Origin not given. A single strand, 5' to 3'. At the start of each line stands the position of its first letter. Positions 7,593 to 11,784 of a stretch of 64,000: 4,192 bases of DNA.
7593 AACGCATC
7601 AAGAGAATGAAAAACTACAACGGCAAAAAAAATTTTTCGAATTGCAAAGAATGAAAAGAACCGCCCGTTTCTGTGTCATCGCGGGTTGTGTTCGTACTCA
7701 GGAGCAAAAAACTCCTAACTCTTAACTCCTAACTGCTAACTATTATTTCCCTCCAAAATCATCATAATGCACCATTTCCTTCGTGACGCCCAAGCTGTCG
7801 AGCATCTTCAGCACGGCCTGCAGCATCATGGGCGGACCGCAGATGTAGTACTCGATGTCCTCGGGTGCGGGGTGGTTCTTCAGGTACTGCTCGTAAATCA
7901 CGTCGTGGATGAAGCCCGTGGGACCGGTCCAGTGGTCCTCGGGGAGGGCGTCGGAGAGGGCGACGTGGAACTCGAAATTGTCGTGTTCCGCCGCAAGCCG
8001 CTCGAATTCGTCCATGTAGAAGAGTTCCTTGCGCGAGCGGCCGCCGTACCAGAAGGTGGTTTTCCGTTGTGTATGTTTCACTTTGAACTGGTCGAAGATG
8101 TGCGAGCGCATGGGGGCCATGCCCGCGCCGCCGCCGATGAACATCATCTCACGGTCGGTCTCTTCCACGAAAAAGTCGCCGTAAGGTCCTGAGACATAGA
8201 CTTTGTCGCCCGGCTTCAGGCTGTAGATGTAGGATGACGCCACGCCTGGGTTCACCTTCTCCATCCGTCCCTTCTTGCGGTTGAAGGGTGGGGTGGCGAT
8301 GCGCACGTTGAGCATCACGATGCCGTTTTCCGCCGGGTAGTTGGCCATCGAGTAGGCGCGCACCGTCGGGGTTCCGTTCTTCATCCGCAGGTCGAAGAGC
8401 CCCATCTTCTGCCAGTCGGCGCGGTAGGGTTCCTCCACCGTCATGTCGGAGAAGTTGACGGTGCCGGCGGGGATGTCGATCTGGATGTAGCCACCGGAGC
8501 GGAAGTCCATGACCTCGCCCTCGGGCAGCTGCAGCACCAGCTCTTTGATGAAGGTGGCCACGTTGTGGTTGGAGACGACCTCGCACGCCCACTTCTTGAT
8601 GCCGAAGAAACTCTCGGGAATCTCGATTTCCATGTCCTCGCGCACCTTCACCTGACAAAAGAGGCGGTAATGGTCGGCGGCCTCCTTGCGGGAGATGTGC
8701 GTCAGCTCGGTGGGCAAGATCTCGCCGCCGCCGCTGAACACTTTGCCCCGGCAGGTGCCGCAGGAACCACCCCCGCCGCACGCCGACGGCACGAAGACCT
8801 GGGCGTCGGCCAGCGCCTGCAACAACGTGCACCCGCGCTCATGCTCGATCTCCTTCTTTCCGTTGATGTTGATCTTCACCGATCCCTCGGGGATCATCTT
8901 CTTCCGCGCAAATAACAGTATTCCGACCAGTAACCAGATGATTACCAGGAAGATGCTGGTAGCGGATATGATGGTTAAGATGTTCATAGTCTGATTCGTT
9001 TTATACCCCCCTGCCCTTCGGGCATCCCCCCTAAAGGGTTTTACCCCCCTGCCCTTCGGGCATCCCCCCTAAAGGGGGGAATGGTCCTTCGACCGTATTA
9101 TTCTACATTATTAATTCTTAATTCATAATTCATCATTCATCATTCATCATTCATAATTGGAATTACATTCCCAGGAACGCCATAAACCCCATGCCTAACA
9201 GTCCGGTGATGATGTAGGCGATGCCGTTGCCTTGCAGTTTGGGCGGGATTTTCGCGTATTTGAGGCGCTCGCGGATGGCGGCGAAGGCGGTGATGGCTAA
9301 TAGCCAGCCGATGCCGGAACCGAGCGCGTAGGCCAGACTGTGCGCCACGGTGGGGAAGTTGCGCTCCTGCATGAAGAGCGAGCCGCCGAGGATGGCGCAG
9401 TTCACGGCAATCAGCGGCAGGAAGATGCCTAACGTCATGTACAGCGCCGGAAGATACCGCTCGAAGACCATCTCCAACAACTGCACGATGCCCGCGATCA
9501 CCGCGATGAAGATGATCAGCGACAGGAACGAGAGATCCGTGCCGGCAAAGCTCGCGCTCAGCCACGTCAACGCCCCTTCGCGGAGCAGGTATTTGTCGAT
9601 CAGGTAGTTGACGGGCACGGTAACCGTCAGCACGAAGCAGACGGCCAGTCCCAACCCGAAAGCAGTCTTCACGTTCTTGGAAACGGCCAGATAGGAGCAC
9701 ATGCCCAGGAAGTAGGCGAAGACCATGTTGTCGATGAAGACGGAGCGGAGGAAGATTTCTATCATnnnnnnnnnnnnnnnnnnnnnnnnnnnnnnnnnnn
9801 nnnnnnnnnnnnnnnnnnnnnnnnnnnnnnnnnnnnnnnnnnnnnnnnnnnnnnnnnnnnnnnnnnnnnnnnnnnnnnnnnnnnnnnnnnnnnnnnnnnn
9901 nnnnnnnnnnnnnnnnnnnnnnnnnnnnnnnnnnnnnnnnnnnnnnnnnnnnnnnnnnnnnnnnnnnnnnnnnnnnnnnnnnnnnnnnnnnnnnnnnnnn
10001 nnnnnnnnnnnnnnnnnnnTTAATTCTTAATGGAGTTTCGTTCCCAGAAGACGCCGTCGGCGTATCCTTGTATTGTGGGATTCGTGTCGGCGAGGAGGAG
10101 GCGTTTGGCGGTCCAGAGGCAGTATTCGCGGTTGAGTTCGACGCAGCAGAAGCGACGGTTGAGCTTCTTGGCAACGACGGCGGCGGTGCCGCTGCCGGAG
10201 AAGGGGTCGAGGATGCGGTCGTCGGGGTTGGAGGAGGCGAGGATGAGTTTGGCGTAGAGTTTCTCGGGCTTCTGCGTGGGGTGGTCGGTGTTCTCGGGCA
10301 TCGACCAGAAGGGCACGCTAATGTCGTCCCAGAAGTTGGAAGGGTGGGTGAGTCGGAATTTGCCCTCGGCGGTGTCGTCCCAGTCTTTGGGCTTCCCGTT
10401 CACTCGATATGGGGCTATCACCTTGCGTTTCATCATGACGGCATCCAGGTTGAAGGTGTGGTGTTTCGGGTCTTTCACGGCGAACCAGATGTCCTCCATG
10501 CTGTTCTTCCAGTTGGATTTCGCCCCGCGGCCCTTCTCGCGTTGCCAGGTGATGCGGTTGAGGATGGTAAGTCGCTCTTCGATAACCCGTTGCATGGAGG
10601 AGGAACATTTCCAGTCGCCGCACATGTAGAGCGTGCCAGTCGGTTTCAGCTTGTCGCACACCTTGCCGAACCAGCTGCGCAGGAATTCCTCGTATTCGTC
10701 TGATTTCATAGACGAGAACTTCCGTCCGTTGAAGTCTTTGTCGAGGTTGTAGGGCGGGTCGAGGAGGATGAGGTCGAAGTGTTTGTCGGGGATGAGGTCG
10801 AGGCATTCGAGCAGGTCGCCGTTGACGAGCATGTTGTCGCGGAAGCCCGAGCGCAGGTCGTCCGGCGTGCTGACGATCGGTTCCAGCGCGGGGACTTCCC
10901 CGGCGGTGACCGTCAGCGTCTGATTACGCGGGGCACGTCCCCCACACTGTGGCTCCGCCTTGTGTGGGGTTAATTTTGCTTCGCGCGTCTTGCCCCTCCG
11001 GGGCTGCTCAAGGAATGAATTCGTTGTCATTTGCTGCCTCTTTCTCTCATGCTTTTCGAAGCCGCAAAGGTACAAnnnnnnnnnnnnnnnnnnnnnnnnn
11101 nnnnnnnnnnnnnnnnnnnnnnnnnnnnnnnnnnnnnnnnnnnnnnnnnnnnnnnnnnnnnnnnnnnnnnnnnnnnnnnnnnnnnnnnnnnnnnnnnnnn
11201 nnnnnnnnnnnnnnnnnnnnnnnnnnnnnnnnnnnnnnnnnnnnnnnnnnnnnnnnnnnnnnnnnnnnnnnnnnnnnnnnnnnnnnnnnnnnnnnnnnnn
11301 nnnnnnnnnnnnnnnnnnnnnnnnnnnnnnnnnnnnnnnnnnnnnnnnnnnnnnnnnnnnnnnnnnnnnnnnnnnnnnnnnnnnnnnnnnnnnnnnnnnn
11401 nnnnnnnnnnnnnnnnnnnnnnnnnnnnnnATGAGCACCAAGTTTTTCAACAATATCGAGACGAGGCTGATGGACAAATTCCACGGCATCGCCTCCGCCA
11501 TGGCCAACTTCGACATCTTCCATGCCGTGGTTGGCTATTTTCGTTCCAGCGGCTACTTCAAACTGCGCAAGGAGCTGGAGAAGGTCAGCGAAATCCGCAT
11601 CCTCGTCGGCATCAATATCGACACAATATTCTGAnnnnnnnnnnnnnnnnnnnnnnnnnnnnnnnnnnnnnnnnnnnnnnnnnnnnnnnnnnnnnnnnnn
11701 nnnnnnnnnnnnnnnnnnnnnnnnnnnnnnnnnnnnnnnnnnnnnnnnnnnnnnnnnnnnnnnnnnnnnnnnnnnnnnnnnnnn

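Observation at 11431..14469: Orphan N- and C-terminal fragments of restriction-type genes bracket a cytoplasmic BspA-LRR gene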

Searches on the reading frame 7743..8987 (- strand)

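Call 84: search_protein_families(library=pfam, proteins=[window:7743-8987:-], max_evalue=0.001)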
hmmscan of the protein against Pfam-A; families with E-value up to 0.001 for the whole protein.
window:7743-8987:- (414 aa): 3 families
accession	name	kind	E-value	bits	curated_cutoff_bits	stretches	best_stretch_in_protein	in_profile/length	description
PF00175.26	NAD_binding_1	-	1.2e-18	68.2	22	1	283-392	1-107/109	Oxidoreductase NAD-binding domain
PF00111.32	Fer2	-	3.7e-12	46.5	21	1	39-115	1-76/77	2Fe-2S iron-sulfur cluster binding domain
PF00970.30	FAD_binding_6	-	7.1e-09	36.4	21.1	1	201-272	39-97/99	Oxidoreductase FAD-binding domain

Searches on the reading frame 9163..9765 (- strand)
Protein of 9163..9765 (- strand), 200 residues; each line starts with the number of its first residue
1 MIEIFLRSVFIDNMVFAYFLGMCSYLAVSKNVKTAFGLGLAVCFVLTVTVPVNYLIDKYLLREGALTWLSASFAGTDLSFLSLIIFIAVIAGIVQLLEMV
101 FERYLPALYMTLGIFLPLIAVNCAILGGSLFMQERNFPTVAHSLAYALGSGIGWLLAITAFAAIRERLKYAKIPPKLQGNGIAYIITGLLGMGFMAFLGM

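Call 84: search_protein_families(library=pfam, proteins=[window:9163-9765:-], max_evalue=0.001)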
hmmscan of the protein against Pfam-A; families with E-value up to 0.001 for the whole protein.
window:9163-9765:- (200 aa): 1 family
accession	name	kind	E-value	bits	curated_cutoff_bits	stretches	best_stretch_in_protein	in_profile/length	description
PF02508.19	Rnf-Nqr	-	2.4e-55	187.7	23.8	1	2-200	2-173/174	Rnf-Nqr subunit, membrane protein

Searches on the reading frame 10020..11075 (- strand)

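Call 6: search_protein_families(library=pfam, proteins=[window:10020-11075:-], max_evalue=0.1)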
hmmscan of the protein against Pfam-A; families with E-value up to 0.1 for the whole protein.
window:10020-11075:- (351 aa): 4 families
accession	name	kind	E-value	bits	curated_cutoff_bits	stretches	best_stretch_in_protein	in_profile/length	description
PF01555.25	N6_N4_Mtase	-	5.4e-41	141.4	26.7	1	101-320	2-217/221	DNA methylase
PF01170.24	UPF0020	-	0.00034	20.8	22.3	1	277-307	21-51/197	RMKL-like, methyltransferase domain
PF03602.21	Cons_hypoth95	-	0.0016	18.6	24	0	86-113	99-127/182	Conserved hypothetical protein 95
PF02086.21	MethyltransfD12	-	0.093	12.9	22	0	97-135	173-217/253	D12 class N6 adenine-specific DNA methyltransferase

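Call 7: search_protein_families(library=ncbifam, proteins=[window:10020-11075:-], max_evalue=0.1)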
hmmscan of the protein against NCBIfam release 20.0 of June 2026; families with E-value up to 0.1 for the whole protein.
window:10020-11075:- (351 aa): 7 families
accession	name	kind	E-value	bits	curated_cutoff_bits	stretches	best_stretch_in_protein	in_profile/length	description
NF008572.0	PRK11524.1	equivalog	1.2e-46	159.1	292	1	79-329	13-259/294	adenine-specific DNA-methyltransferase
NF050803.1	DnaMtaseCcrMCaul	equivalog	1.1e-29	103.5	830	2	263-326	184-247/350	adenine-specific DNA-methyltransferase CcrM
NF010253.0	PRK13699.1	subfamily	2.7e-17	63.2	244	2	244-327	125-206/226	DNA methyltransferase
NF011530.0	PRK14968.1-4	equivalog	0.026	13.9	243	0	84-109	86-109/202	putative methyltransferase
TIGR00095.1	TIGR00095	equivalog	0.043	13.5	117.5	0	97-113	122-138/194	16S rRNA (guanine(966)-N(2))-methyltransferase RsmD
NF008748.0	PRK11783.1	equivalog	0.043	12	466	0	271-309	177-217/704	bifunctional 23S rRNA (guanine(2069)-N(7))-methyltransferase RlmK/23S rRNA (guanine(2445)-N(2))-methyltransferase RlmL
TIGR00571.1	dam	subfamily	0.046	13.4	114.85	0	85-157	161-229/267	Dam family site-specific DNA-(adenine-N6)-methyltransferase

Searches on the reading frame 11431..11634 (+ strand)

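Call 6: search_protein_families(library=pfam, proteins=[window:11431-11634:+], max_evalue=0.1)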
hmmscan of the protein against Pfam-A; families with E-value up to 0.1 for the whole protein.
window:11431-11634:+ (67 aa): 1 family
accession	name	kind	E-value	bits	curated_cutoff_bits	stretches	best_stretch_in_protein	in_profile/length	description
PF00617.24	RasGEF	-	0.067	13.5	23.1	1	11-54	67-113/181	RasGEF domain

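Call 7: search_protein_families(library=ncbifam, proteins=[window:11431-11634:+], max_evalue=0.1)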
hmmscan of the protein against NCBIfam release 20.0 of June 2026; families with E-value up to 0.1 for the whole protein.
window:11431-11634:+ (67 aa): 0 families
